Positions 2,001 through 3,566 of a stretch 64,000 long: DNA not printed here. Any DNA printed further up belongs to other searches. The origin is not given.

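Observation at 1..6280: A coupled minus-strand operon links pilus-assembly-like proteins, an LPPTG surface protein with a Thr/Pro linker, an FAD oxidoreductase and two PMT/ArnT-like GT-C glycosyltransferases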

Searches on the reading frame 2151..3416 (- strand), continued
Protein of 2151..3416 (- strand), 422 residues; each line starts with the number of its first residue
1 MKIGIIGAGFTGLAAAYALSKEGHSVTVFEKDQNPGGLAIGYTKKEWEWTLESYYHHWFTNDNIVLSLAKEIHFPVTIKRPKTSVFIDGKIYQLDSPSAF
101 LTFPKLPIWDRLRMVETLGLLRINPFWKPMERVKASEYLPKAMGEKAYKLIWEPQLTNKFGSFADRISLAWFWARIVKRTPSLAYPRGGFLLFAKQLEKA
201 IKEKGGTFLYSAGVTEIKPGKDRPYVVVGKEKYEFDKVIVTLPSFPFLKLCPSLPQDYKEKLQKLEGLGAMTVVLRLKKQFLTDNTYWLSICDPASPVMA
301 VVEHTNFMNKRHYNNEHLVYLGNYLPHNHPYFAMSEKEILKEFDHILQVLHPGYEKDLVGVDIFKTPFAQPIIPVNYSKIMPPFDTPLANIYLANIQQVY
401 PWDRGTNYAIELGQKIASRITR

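Call 18: find_encoding_contigs(protein=P0070, flank=10000, max_places=1)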
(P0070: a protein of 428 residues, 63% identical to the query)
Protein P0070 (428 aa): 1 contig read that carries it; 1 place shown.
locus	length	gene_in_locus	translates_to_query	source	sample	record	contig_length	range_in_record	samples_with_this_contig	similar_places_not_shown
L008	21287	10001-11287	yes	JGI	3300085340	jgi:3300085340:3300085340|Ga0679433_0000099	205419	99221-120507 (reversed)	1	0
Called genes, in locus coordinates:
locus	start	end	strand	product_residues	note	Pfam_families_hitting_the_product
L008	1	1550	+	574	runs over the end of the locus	-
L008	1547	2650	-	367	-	PF00704:Glyco_hydro_18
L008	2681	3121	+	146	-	PF04140:ICMT (weak)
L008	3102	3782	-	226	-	PF02585:PIG-L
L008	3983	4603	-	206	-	PF12686:DUF3800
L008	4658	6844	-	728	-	PF00009:GTP_EFTU, PF22042:EF-G_D2, PF03144:GTP_EFTU_D2, PF16658:RF3_C, PF14492:EFG_III, PF03764:EFG_IV, PF00679:EFG_C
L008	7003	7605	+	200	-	-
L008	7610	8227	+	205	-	PF04350:PilO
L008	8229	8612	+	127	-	-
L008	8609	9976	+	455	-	PF16656:Pur_ac_phosph_N (weak), PF19077:Big_13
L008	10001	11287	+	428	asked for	PF00070:Pyr_redox (faint), PF01266:DAO, PF01593:Amino_oxidase, PF07992:Pyr_redox_2 (faint), PF13450:NAD_binding_8, PF21799:MurD-like_N (faint)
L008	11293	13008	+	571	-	-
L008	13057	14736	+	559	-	PF13231:PMT_2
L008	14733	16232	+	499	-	-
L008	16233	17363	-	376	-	PF13439:Glyco_transf_4 (weak), PF13579:Glyco_trans_4_4, PF20706:GT4-conflict, PF00534:Glycos_transf_1, PF13692:Glyco_trans_1_4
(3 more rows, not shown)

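Call 19: find_encoding_contigs(protein=P0084, flank=10000, max_places=1)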
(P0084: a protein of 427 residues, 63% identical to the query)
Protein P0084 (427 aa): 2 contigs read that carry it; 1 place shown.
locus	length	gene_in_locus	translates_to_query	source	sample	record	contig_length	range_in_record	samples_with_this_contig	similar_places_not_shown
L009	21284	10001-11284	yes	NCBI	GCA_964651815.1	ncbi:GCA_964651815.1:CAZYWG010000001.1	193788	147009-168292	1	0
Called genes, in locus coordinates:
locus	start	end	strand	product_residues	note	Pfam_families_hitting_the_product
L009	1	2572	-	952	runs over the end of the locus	PF18072:FGAR-AT_linker, PF00586:AIRS, PF02769:AIRS_C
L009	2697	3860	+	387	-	-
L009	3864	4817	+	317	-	PF00294:PfkB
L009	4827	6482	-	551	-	PF03023:MurJ, PF13440:Polysacc_synt_3 (weak)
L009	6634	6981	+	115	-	PF01649:Ribosomal_S20p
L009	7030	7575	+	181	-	PF05137:PilN (weak)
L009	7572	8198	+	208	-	PF04350:PilO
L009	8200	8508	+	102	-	-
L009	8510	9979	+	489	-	-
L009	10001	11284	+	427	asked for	PF00070:Pyr_redox (faint), PF01266:DAO, PF01593:Amino_oxidase, PF13450:NAD_binding_8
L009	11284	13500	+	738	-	PF10060:DUF2298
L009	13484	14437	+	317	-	PF13489:Methyltransf_23, PF13847:Methyltransf_31, PF08241:Methyltransf_11, PF08242:Methyltransf_12, PF13649:Methyltransf_25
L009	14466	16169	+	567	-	PF13231:PMT_2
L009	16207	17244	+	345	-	PF00106:adh_short (faint), PF01073:3Beta_HSD, PF01370:Epimerase, PF02719:Polysacc_synt_2, PF04321:RmlD_sub_bind, PF13460:NAD_binding_10, PF16363:GDP_Man_Dehyd, PF07993:NAD_binding_4, +1 more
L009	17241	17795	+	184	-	-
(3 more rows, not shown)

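Call 21: find_related_loci(query=A1, collection=genome_contigs, flank=10000)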
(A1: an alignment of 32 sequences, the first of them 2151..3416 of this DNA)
Query A1 (422 aa) in genome_contigs; peptide patterns used: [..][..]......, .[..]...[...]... (x = any residue, [..] = any of these).
599 stretches matched a pattern (row limit reached: there are more); 588 encode a relative of the query (tblastn E <= 1e-3); the best 80 are kept; 80 distinct loci.
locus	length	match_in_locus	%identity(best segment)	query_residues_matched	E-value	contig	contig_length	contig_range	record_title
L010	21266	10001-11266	86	1-422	0e+0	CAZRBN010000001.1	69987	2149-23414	MAG TPA_asm: uncultured Gammaproteobacteria bacterium isolate SRP272529_co1_183 genome assembly, contig: NODE_389_length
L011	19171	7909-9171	68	1-422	0e+0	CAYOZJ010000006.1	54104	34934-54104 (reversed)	MAG TPA_asm: uncultured Gammaproteobacteria bacterium isolate SRP200132_co1_666 genome assembly, contig: NODE_938_length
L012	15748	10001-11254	66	1-418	0e+0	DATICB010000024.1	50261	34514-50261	MAG TPA_asm: Patescibacteria group bacterium isolate SMAG_U16305 k141_1493691, whole genome shotgun sequence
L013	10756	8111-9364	64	1-420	0e+0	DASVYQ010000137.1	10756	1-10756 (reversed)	MAG TPA_asm: Patescibacteria group bacterium isolate SMAG_U2606 k141_57899, whole genome shotgun sequence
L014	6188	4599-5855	63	1-422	0e+0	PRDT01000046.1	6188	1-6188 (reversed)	MAG: Candidatus Levyibacteriota bacterium isolate Amazon FNV 2010 10 14 contig_35_946011474_length_6188_multi_6_in_0_out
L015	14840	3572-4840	63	1-420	0e+0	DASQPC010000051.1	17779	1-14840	MAG TPA_asm: Candidatus Methylomirabilota bacterium isolate SMAG_U10819 k141_2974526, whole genome shotgun sequence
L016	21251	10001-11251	64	1-420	0e+0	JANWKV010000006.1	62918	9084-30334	MAG: Candidatus Microgenomates bacterium isolate CRAIB_MAG102 c_000000003564, whole genome shotgun sequence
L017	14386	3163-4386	63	1-420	0e+0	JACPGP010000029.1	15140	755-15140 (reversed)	MAG: Candidatus Levyibacteriota bacterium isolate NC_groundwater_391_Ag_B-0.1um_40_33 GD18-4_B1_scaffold_1468540, whole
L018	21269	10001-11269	63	1-418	0e+0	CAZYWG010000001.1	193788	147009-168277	MAG TPA_asm: uncultured Gammaproteobacteria bacterium isolate SRP200132_co1_187 genome assembly, contig: NODE_53_length_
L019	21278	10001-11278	62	1-421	0e+0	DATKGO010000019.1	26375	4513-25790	MAG TPA_asm: Patescibacteria group bacterium isolate SMAG_U14553 k141_156972, whole genome shotgun sequence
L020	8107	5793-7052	63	1-421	0e+0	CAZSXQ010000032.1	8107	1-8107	MAG TPA_asm: uncultured Gammaproteobacteria bacterium isolate SRP011637_co1_148 genome assembly, contig: NODE_3515_lengt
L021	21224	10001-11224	63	1-420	0e+0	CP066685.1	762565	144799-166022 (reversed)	MAG: Candidatus Levyibacteriota bacterium isolate NC_groundwater_389_Ag_B-0.1um_36_40 chromosome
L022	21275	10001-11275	61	1-422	0e+0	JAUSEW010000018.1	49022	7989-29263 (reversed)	MAG: Candidatus Levyibacteriota bacterium isolate E14_maxbin.252 E14_k141_1211168, whole genome shotgun sequence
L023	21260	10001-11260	62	1-417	0e+0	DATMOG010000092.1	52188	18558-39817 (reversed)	MAG TPA_asm: Candidatus Sulfotelmatobacter sp. isolate SMAG_U12870 k141_2510905, whole genome shotgun sequence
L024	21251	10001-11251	63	1-420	0e+0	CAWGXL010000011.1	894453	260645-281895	MAG: uncultured bacterium isolate MFD09206.bin.2.20 genome assembly, contig: contig_9876, whole genome shotgun sequence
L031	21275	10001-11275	61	1-420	3e-178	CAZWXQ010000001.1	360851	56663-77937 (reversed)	MAG TPA_asm: uncultured Gammaproteobacteria bacterium isolate SRP292972_co3_100 genome assembly, contig: NODE_31_length_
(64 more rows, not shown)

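Call 30: search_protein_families(library=pfam, proteins=[L031:11280-12917:+, L031:12908-14173:+, L003:14394-14933:+, L003:14937-17099:+, L003:13518-14390:+, L002:13633-14679:+], max_evalue=0.01)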
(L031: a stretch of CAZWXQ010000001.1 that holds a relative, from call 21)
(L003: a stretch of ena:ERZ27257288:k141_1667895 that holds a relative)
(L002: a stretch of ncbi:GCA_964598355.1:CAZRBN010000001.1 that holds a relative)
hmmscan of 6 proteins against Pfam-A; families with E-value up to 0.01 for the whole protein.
L031:11280-12917:+ (545 aa): 0 families

L031:12908-14173:+ (421 aa): 1 family
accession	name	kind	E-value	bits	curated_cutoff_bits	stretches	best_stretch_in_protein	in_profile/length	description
PF09594.16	GT87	-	0.00093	19.4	25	1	111-253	15-162/237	Glycosyltransferase family 87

L003:14394-14933:+ (179 aa): 0 families

L003:14937-17099:+ (720 aa): 1 family
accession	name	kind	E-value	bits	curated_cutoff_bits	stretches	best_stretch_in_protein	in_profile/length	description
PF10060.15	DUF2298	-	2.4e-95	320.7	27.8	2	49-463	2-390/488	Uncharacterized membrane protein (DUF2298)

L003:13518-14390:+ (290 aa): 1 family
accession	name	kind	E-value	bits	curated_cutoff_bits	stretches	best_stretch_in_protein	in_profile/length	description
PF01040.23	UbiA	-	4.3e-26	92.1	34.2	1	23-266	5-244/250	UbiA prenyltransferase family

L002:13633-14679:+ (348 aa): 10 families
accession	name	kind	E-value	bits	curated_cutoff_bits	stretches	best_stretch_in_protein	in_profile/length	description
PF01370.27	Epimerase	-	9.8e-44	150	20.9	1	6-228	1-240/240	NAD dependent epimerase/dehydratase family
PF16363.11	GDP_Man_Dehyd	-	2.1e-24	87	27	1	7-227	1-248/332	GDP-mannose 4,6 dehydratase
PF01073.25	3Beta_HSD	-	3.7e-22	79.1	22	1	7-209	1-222/280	3-beta hydroxysteroid dehydrogenase/isomerase family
PF07993.18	NAD_binding_4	-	6.3e-19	68.6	20.1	1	43-177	58-216/258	Male sterility protein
PF04321.23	RmlD_sub_bind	-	2.5e-16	60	27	1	5-172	2-155/287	RmlD substrate binding domain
PF13460.12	NAD_binding_10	-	9e-16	58.7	27.2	1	10-169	1-147/184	NAD(P)H-binding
PF02719.21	Polysacc_synt_2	-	2.2e-14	53.8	20.2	1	6-225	1-226/293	Polysaccharide biosynthesis protein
PF00106.31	adh_short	-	0.0012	18.8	26.6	1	5-118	2-139/195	short chain dehydrogenase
PF08659.16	KR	-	0.0021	18.5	22.6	0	6-117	3-138/180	KR domain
PF05368.20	NmrA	-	0.0059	16.7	27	0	3-114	2-106/298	NmrA-like family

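Call 39: search_protein_families(library=ncbifam, proteins=[L003:13518-14390:+, L003:14394-14933:+, L002:13633-14679:+, L003:14937-17099:+, L031:11280-12917:+, L003:17096-17950:+], max_evalue=0.001)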
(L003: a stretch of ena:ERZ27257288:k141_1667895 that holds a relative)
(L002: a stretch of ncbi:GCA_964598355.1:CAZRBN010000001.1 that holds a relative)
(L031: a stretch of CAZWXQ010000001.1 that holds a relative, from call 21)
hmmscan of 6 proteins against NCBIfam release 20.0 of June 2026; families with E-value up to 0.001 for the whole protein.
L003:13518-14390:+ (290 aa): 13 families
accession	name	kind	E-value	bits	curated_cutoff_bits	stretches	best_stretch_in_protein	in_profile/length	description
NF008977.0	PRK12324.1-2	equivalog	3e-17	63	234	1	5-224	3-215/297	decaprenyl-phosphate phosphoribosyltransferase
TIGR01476.1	chlor_syn_BchG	subfamily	1.2e-13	51.2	212.3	1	13-143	9-141/283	(bacterio)chlorophyll synthase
NF008978.0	PRK12324.1-4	equivalog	2e-13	50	207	1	9-144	37-171/322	decaprenyl-phosphate phosphoribosyltransferase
NF006088.0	PRK08238.1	equivalog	2.3e-12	46.3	351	1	27-144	213-329/482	UbiA family prenyltransferase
NF005742.0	PRK07566.1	equivalog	2.4e-12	46.6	313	1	12-137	36-162/315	chlorophyll synthase ChlG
NF009523.0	PRK12884.1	equivalog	2.7e-10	39.9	269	1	17-176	17-168/279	prenyltransferase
NF008976.0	PRK12324.1-1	equivalog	4.3e-09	36.2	474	1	11-125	25-143/306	decaprenyl-phosphate phosphoribosyltransferase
TIGR01474.1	ubiA_proteo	equivalog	2.6e-07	30.4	275.45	1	23-120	27-122/282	4-hydroxybenzoate octaprenyltransferase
NF035940.1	prenyl_rel_EboC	equivalog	4.8e-07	29.5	250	1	11-125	6-123/292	UbiA-like protein EboC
NF009514.0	PRK12873.1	equivalog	6.7e-07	28.9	246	1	31-118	40-126/297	4-hydroxybenzoate polyprenyltransferase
TIGR01473.1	cyoE_ctaB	equivalog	8.5e-07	29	210.3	1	15-279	11-276/281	heme o synthase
NF009516.0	PRK12875.1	equivalog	4.7e-05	22.6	205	1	5-146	19-161/292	prenyltransferase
NF009521.0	PRK12882.1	equivalog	0.00031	20.1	296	1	20-163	20-158/280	geranylgeranylglycerol-phosphate geranylgeranyltransferase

L003:14394-14933:+ (179 aa): 0 families

L002:13633-14679:+ (348 aa): 31 families (the best 25 are shown)
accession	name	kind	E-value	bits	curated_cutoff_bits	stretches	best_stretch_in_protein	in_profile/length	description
TIGR03466.1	HpnA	hypoth_equivalog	2.8e-27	95.5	367.65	1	5-171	2-173/327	hopanoid-associated sugar epimerase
TIGR01181.1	dTDP_gluc_dehyt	equivalog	3.2e-26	92.2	365.1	1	5-242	1-257/321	dTDP-glucose 4,6-dehydratase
TIGR01179.1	galE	equivalog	5.5e-26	91.2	262.3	1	5-164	1-172/332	UDP-glucose 4-epimerase GalE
TIGR04180.1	EDH_00030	hypoth_equivalog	1.2e-23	83.7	475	1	6-227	1-237/297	NAD-dependent 4,6-dehydratase LegB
NF042423.1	oxyalk_red_Shew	equivalog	2.1e-20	73.1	580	1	3-171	8-177/331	2-alkyl-3-oxoalkanoate reductase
TIGR01746.1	Thioester-redct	subfamily_domain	7.2e-20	71.5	213.35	1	5-178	1-205/371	thioester reductase domain-containing protein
TIGR02197.1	heptose_epim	equivalog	1.3e-18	67.2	274.6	1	6-252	1-266/316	ADP-glyceromanno-heptose 6-epimerase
NF042422.1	oxyalk_red_OleD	equivalog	3.2e-18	66.2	580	1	5-119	2-114/329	2-alkyl-3-oxoalkanoate reductase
NF043036.1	ErythonDh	equivalog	2.5e-17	63.1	325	1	5-157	2-167/321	D-erythronate dehydrogenase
TIGR01777.1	yfcH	hypoth_equivalog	6.3e-15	55.5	207.35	1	6-266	1-260/292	TIGR01777 family oxidoreductase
NF041293.1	G6PDh_Azf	equivalog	3.4e-14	52.9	400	1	4-161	3-175/252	NAD-dependent glucose-6-phosphate dehydrogenase Azf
TIGR01214.1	rmlD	equivalog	3.7e-14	52.5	224.05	1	5-164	1-146/285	dTDP-4-dehydrorhamnose reductase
NF005998.1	PRK08125.1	equivalog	6.9e-14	51.1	777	1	2-124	314-441/649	bifunctional UDP-4-amino-4-deoxy-L-arabinose formyltransferase/UDP-glucuronic acid oxidase ArnA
NF007956.0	PRK10675.1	subfamily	2.1e-13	50.1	394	1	5-155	2-165/338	UDP-glucose 4-epimerase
NF008872.0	PRK11908.1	equivalog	4.9e-13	48.8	294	1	4-170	2-181/349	bifunctional UDP-4-keto-pentose/UDP-xylose synthase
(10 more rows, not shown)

L003:14937-17099:+ (720 aa): 1 family
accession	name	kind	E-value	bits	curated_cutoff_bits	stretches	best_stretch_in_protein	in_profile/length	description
TIGR03662.1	Chlor_Arch_YYY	subfamily_domain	1.6e-149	499.8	300.25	2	7-471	4-442/727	chlor_Arch_YYY domain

L031:11280-12917:+ (545 aa): 0 families

L003:17096-17950:+ (284 aa): 17 families
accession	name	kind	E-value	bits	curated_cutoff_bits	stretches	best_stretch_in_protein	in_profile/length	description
TIGR00099.1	Cof-subfamily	subfamily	1.2e-27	97.2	137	1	5-257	2-241/256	Cof-type HAD-IIB family hydrolase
NF045966.1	YcsE_rel_Pase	equivalog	1e-11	44.8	220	1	2-254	2-241/265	YcsE-related riboflavin metabolism phosphatase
NF002245.0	PRK01158.1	equivalog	3e-11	43.1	198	2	199-254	152-207/233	phosphoglycolate phosphatase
TIGR01484.1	HAD-SF-IIB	subfamily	9e-11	42.2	41.8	1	5-244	2-220/221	HAD-IIB family hydrolase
TIGR01487.1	Pglycolate_arch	equivalog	9.4e-10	38.7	122.75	1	2-128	1-126/215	phosphoglycolate phosphatase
NF007821.0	PRK10530.1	equivalog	1e-09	38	274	1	2-254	3-249/272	pyridoxal phosphatase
NF008213.0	PRK10976.1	equivalog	1e-08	35.1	386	1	31-257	26-243/266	sugar/pyridoxal phosphate phosphatase YigL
TIGR02463.1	MPGP_rel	hypoth_equivalog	2.1e-07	31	282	1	5-115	2-108/216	mannosyl-3-phosphoglycerate phosphatase-related protein YedP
TIGR01486.1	HAD-SF-IIB-MPGP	subfamily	1.4e-06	27.9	164.75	1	5-83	2-75/257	mannosyl-3-phosphoglycerate phosphatase family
NF011705.0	PRK15126.1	equivalog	1.6e-06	27.7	336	1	27-256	22-240/272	HMP-PP phosphatase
NF007806.0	PRK10513.1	equivalog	1.7e-06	27.6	273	1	2-256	3-248/270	sugar-phosphatase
TIGR01662.1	HAD-SF-IIIA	subfamily_domain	6e-06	26.4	44.6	0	3-49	1-50/141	HAD-IIIA family hydrolase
TIGR01670.1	KdsC-phosphatas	subfamily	2.8e-05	24.1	106.95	0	204-254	76-129/154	3-deoxy-D-manno-octulosonate 8-phosphate phosphatase, YrbI family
NF001217.0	PRK00192.1-4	equivalog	3e-05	23.7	373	1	5-77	11-77/265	mannosyl-3-phosphoglycerate phosphatase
TIGR02461.1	osmo_MPG_phos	equivalog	0.00045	20.4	244.35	1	5-87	2-78/227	mannosyl-3-phosphoglycerate phosphatase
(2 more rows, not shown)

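Call 41: predict_structure(alignment_id=A1)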
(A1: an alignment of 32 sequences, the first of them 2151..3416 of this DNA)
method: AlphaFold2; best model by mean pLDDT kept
length: 422 residues; sequences in the alignment: 32
mean_pLDDT: 91.2   pTM: 0.90
mean pLDDT of the five models: 91.2, 90.3, 88.7, 85.0, 82.7
residues with pLDDT >= 90: 306; 70-90: 104; 50-70: 12; < 50: 0
segments of 3 or more residues with pLDDT < 50: none
pLDDT, mean of each block of 10 residues (from residue 1): 96 97 97 84 90 69 88 93 94 89 92 90 83 93 94 91 91 82 88 95 97 94 92 97 93 94 90 96 95 92 94 97 89 94 95 97 89 90 93 89 72 95 90
secondary structure, 60 per line:
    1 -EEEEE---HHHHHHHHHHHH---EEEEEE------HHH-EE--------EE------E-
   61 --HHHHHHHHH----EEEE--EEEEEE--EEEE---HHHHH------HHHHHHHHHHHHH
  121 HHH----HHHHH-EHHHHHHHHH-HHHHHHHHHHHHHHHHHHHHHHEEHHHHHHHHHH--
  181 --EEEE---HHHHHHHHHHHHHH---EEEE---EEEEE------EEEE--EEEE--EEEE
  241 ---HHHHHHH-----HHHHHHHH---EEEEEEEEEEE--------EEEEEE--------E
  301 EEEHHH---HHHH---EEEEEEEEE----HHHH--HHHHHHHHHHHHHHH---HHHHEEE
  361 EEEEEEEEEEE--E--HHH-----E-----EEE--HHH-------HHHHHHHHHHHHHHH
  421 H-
elements in order: E2-6 H10-21 E25-30 H63-71 E76-79 E82-87 E90-93 H97-101 H108-123 H128-132 H135-143 H145-166 H169-178 E183-186 H190-203 E207-210 E214-218 E225-228 E231-234 E237-240 H244-250 H256-263 E267-277 E286-291 E300-303 H310-313 E317-325 H330-333 H336-350 H354-357 E358-371 E391-393 H406-421

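Call 45: fold_search(model_id=the predicted structure, library=pdb)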
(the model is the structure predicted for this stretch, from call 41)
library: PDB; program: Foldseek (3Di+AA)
matches with E <= 10: 1996; with E <= 0.001: 1084
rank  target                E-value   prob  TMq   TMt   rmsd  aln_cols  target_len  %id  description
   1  2ive_B                2.9e-25  1.00  0.82  0.77   4.2       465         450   14  Structure of protoporphyrinogen oxidase from Myxococcus xanthus (released 2006-10-17)
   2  2ivd_B                2.9e-25  1.00  0.81  0.77   4.6       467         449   14  Structure of protoporphyrinogen oxidase from Myxococcus xanthus with acifluorfen (released 2006-10-17)
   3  2ive_A                3.1e-25  1.00  0.82  0.77   4.1       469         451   15  Structure of protoporphyrinogen oxidase from Myxococcus xanthus (released 2006-10-17)
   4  3ka7                  5.6e-25  1.00  0.76  0.76   4.7       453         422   19  Crystal Structure of an oxidoreductase from Methanosarcina mazei. Northeast Structural Genomics Consortium target id MaR (released 2009-11-17)
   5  3lov                  1.1e-24  1.00  0.77  0.73   5.2       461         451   16  Crystal structure of Putative protoporphyrinogen oxidase (YP_001813199.1) from Exiguobacterium sp. 255-15 at 2.06 A reso (released 2010-02-23)
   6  7eme_B                1.7e-24  1.00  0.76  0.78   4.5       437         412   15  Putative Leptospira interrogans recombinant L-amino acid oxidase (released 2021-08-18)
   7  2ivd_A                1.8e-24  1.00  0.81  0.77   4.5       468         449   15  Structure of protoporphyrinogen oxidase from Myxococcus xanthus with acifluorfen (released 2006-10-17)
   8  9a78_B                4.7e-24  1.00  0.78  0.70   4.8       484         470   14  Integrative model of SYFB-CGOX by crosslinking MS and deep learning (released 2024-09-18)
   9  7eme_A                2.1e-23  1.00  0.77  0.78   4.5       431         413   15  Putative Leptospira interrogans recombinant L-amino acid oxidase (released 2021-08-18)
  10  5mog_A                3.6e-23  1.00  0.83  0.76   3.8       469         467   17  Oryza sativa phytoene desaturase inhibited by norflurazon (released 2017-07-12)
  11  3i6d_B                4.3e-23  1.00  0.79  0.80   3.9       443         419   15  Crystal structure of PPO from bacillus subtilis with AF (released 2009-12-08)
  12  3i6d_A                4.3e-23  1.00  0.77  0.78   4.1       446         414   14  Crystal structure of PPO from bacillus subtilis with AF (released 2009-12-08)
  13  5mog_E                8.7e-23  1.00  0.83  0.76   3.8       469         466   17  Oryza sativa phytoene desaturase inhibited by norflurazon (released 2017-07-12)
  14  8p84_B                8.7e-23  1.00  0.80  0.75   4.2       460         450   16  X-ray structure of Thermoanaerobacterales bacterium monoamine oxidase (released 2023-10-18)
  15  9h5p_A                9.3e-23  1.00  0.79  0.75   4.3       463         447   16  Crystal structure of Thermoanaerobacterales bacterium monoamine oxidase in complex with putrescine (released 2025-01-22)
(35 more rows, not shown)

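Call 72: search_solved_structures(query=A7, max_evalue=1)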
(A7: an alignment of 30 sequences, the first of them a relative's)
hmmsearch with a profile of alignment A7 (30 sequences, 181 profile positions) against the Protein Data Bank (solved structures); distinct sequences matched with E-value up to 1: 1.
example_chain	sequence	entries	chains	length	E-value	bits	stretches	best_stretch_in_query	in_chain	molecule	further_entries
9j5o_A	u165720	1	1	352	0.49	13.4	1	90-139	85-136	tRNA uridine(34) hydroxylase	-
